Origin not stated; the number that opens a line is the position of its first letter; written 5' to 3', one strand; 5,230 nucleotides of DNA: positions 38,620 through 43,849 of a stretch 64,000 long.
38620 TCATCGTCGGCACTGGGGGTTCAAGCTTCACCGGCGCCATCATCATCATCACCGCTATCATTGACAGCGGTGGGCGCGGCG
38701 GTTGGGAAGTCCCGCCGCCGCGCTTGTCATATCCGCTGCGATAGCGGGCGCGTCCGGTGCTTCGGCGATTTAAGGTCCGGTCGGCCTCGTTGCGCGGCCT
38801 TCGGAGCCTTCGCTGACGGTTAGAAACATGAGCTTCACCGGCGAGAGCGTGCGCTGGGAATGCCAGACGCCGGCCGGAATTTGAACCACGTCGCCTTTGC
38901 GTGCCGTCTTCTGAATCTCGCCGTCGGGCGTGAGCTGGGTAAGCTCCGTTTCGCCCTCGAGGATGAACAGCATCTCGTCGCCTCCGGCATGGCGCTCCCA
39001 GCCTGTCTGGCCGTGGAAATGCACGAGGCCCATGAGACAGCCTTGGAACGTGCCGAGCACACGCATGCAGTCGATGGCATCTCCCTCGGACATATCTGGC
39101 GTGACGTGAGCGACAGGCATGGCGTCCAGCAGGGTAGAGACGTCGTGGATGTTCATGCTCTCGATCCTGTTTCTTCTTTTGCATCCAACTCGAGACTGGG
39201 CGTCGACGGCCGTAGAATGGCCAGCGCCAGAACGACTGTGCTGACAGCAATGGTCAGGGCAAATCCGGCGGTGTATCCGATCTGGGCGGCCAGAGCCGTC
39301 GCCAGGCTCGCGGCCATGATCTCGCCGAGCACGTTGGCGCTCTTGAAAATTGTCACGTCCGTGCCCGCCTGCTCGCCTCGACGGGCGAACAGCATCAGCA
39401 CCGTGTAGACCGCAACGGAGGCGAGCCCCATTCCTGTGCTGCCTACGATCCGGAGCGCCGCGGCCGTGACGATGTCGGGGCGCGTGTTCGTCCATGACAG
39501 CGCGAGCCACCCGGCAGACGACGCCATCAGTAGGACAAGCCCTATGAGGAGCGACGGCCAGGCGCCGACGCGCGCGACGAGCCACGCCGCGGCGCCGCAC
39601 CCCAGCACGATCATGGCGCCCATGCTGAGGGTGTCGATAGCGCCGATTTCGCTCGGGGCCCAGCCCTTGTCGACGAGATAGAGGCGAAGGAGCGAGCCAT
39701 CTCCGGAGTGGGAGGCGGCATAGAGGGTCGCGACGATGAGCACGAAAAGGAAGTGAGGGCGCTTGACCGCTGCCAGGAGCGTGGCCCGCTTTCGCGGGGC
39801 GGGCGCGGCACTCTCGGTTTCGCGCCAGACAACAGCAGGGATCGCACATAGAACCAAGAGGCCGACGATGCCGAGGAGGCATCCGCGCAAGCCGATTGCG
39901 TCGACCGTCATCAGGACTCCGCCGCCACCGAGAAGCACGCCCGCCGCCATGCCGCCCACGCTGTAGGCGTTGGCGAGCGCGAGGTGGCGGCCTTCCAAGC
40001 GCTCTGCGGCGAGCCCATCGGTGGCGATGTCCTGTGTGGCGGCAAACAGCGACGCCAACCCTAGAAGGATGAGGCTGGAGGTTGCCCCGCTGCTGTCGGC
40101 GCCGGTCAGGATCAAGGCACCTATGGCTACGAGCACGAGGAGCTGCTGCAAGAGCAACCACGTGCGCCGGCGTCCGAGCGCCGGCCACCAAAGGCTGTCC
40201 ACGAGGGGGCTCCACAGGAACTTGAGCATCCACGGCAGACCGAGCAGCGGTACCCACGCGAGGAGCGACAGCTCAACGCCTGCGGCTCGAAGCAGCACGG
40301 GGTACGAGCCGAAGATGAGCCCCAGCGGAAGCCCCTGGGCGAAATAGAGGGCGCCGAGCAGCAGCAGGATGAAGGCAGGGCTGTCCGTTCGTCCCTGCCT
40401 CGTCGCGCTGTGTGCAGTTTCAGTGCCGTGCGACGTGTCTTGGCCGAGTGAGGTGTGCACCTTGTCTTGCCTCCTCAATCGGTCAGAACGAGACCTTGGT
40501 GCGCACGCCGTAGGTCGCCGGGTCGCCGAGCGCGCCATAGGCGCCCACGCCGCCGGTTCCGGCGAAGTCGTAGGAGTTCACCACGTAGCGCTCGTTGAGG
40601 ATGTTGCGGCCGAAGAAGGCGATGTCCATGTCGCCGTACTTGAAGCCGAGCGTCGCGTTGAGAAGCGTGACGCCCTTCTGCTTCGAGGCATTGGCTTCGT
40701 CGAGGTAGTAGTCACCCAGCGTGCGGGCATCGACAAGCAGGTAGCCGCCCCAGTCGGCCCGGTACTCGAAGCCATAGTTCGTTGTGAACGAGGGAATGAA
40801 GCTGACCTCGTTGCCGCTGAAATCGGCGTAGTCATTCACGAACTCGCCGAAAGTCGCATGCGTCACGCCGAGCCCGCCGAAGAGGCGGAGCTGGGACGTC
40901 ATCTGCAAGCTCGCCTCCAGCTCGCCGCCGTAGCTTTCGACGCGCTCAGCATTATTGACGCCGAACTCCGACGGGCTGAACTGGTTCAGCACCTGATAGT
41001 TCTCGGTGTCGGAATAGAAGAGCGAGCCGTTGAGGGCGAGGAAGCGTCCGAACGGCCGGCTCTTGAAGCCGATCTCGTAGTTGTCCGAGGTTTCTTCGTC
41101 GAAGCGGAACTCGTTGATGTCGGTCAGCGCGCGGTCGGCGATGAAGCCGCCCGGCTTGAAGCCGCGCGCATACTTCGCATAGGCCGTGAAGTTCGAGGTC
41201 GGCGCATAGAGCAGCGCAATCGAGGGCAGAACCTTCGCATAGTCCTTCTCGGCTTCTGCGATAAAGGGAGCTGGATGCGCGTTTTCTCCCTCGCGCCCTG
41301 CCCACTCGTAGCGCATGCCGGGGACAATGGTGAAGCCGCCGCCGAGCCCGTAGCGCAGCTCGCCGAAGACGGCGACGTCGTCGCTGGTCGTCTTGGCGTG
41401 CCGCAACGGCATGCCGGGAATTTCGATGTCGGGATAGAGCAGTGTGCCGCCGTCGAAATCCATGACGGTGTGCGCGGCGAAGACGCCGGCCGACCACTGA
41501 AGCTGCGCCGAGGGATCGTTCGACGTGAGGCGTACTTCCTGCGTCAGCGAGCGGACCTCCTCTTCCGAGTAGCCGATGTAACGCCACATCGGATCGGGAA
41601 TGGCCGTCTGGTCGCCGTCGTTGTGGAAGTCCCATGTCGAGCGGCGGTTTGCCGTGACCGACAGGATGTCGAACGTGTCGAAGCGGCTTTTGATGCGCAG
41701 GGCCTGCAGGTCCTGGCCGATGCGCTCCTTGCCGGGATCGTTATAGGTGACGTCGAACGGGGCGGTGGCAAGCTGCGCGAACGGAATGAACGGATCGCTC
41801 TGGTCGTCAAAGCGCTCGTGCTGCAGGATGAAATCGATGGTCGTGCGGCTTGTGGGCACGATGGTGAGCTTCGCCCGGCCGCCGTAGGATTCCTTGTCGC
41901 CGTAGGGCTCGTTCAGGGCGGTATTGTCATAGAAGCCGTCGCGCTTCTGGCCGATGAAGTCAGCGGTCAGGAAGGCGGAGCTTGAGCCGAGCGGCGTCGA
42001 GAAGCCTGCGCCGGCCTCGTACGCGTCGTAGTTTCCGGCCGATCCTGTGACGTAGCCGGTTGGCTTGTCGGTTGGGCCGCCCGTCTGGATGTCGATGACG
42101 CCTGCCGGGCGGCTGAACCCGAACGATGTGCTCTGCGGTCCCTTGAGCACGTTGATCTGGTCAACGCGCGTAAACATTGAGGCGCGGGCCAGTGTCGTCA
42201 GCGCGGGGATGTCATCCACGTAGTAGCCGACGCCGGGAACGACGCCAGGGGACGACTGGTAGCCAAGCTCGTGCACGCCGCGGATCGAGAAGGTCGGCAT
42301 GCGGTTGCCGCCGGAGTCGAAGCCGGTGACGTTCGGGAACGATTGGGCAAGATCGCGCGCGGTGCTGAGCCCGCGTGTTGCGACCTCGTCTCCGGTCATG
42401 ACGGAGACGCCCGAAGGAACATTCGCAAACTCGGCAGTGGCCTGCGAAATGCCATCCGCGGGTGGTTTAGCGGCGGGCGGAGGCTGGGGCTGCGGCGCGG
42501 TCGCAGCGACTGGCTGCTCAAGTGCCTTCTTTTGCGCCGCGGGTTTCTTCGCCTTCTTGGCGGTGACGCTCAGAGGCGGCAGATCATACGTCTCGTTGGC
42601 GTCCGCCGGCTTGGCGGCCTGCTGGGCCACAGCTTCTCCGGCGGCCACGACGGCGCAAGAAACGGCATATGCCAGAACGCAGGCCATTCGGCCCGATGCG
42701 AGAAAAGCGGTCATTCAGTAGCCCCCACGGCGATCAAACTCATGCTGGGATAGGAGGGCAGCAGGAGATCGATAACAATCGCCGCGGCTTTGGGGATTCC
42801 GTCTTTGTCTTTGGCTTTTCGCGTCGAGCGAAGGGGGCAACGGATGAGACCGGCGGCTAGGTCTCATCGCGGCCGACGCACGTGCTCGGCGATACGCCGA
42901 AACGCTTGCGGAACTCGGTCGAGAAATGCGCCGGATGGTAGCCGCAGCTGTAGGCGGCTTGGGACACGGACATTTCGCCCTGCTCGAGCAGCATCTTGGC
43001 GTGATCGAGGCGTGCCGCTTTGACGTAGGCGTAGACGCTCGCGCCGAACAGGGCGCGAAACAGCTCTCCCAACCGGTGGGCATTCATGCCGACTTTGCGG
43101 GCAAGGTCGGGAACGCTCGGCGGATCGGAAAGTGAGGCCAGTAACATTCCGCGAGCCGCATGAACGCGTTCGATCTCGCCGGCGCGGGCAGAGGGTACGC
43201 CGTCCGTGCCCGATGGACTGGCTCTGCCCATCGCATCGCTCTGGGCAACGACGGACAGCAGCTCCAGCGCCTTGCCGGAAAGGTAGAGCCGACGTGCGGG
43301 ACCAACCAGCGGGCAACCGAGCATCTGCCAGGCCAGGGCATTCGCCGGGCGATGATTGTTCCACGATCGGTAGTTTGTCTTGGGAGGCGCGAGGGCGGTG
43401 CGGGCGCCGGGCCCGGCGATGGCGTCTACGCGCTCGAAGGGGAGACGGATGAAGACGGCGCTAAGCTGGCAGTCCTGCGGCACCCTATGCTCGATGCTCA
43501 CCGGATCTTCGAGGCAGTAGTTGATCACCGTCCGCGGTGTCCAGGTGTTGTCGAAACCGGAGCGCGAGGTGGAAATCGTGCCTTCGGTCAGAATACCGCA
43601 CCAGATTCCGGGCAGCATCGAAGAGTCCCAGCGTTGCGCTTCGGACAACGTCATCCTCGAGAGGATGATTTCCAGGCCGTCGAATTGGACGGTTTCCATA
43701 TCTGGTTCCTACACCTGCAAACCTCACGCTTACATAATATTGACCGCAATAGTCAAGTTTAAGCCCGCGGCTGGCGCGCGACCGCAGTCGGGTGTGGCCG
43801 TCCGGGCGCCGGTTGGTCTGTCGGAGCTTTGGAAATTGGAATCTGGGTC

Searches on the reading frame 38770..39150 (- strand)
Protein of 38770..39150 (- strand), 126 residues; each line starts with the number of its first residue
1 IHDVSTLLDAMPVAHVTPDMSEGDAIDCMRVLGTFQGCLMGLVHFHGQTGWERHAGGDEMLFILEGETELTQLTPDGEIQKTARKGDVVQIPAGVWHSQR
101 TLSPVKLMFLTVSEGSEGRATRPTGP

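Call 5: search_protein_families(library=pfam, proteins=[window:38770-39150:-], max_evalue=1)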
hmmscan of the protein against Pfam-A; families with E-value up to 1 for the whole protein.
window:38770-39150:- (126 aa): 5 families
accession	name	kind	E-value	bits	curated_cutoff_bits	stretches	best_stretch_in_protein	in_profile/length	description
PF07883.17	Cupin_2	-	1.3e-10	41.3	27.2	1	47-111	9-68/70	Cupin domain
PF00190.28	Cupin_1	-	2.8e-06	27.4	22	1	54-102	51-102/151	Cupin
PF05899.18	Cupin_3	-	1.1e-05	25.5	23.5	1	50-104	18-69/74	EutQ-like cupin domain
PF00027.35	cNMP_binding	-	0.016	15.6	27.5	1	56-93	16-55/89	Cyclic nucleotide-binding domain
PF08007.18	JmjC_2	-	0.049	13.6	22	1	78-106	85-111/127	JmjC domain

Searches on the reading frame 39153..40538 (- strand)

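Call 5: search_protein_families(library=pfam, proteins=[window:39153-40538:-], max_evalue=1)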
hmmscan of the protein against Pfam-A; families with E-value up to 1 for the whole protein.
window:39153-40538:- (461 aa): 6 families
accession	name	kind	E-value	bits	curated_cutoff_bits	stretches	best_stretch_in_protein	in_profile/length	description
PF07690.21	MFS_1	-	2.9e-20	72.9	33.4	2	63-390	3-328/347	Major Facilitator Superfamily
PF13000.13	Acatn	-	2.3e-19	69.8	23.7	1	59-203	3-169/546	Acetyl-coenzyme A transporter 1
PF03092.22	BT1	-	2.6e-05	23.6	22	1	97-251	32-187/432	BT1 family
PF12832.13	MFS_1_like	-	3.4e-05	23.5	25.2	1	107-355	52-302/373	MFS_1 like family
PF03096.20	Ndr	-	0.13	11.4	23.3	1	301-363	93-153/283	Ndr family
PF19391.4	DUF5966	-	0.19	13.1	25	0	129-167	4-42/95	Family of unknown function (DUF5966)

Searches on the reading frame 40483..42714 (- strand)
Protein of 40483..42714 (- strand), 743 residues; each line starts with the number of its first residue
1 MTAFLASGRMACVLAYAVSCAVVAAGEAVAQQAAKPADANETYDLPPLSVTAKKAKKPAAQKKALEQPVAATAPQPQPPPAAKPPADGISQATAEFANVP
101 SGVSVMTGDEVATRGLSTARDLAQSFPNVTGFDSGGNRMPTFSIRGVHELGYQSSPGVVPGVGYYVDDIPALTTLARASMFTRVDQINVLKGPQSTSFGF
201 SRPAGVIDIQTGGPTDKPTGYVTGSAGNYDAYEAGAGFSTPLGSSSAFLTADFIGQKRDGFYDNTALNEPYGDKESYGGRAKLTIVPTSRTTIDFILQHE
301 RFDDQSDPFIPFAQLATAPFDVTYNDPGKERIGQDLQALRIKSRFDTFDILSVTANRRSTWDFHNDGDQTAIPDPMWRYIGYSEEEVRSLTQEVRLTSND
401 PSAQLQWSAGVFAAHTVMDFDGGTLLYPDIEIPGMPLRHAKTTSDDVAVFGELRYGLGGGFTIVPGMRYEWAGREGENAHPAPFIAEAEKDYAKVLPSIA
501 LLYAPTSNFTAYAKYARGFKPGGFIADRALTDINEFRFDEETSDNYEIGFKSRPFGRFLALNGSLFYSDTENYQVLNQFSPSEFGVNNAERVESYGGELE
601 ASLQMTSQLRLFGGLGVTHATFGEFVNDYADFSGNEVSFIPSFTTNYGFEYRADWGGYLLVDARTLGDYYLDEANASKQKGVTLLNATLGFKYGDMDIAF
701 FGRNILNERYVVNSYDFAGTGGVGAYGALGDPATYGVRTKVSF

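Call 5: search_protein_families(library=pfam, proteins=[window:40483-42714:-], max_evalue=1)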
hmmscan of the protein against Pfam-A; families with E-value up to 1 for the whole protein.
window:40483-42714:- (743 aa): 3 families
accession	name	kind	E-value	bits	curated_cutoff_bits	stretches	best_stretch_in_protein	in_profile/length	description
PF00593.30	TonB_dep_Rec_b-barrel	-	7.2e-41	141.9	27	1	291-704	13-435/436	TonB dependent receptor-like, beta-barrel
PF07715.20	Plug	-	1.8e-12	48.1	23.9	1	98-206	4-107/107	TonB-dependent Receptor Plug Domain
PF14905.12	OMP_b-brl_3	-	7.5e-07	29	27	1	447-657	115-328/408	Outer membrane protein beta-barrel family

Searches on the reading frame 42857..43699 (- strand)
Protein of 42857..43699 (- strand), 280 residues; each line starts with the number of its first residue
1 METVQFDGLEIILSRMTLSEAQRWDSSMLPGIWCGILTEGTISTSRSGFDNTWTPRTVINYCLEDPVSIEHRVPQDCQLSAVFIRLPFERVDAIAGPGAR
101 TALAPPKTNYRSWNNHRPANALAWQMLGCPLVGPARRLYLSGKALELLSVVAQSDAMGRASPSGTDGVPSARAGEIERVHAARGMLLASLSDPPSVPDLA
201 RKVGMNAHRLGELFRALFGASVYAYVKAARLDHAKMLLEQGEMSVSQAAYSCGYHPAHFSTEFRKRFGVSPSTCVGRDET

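Call 5: search_protein_families(library=pfam, proteins=[window:42857-43699:-], max_evalue=1)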
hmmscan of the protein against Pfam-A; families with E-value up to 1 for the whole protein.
window:42857-43699:- (280 aa): 2 families
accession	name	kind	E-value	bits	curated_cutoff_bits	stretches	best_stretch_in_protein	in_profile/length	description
PF12833.13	HTH_18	-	2.3e-20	73.1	33.6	1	199-273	1-76/80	Helix-turn-helix domain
PF00165.29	HTH_AraC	-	2.1e-11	44.1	26.6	1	238-272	1-38/42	Bacterial regulatory helix-turn-helix proteins, AraC family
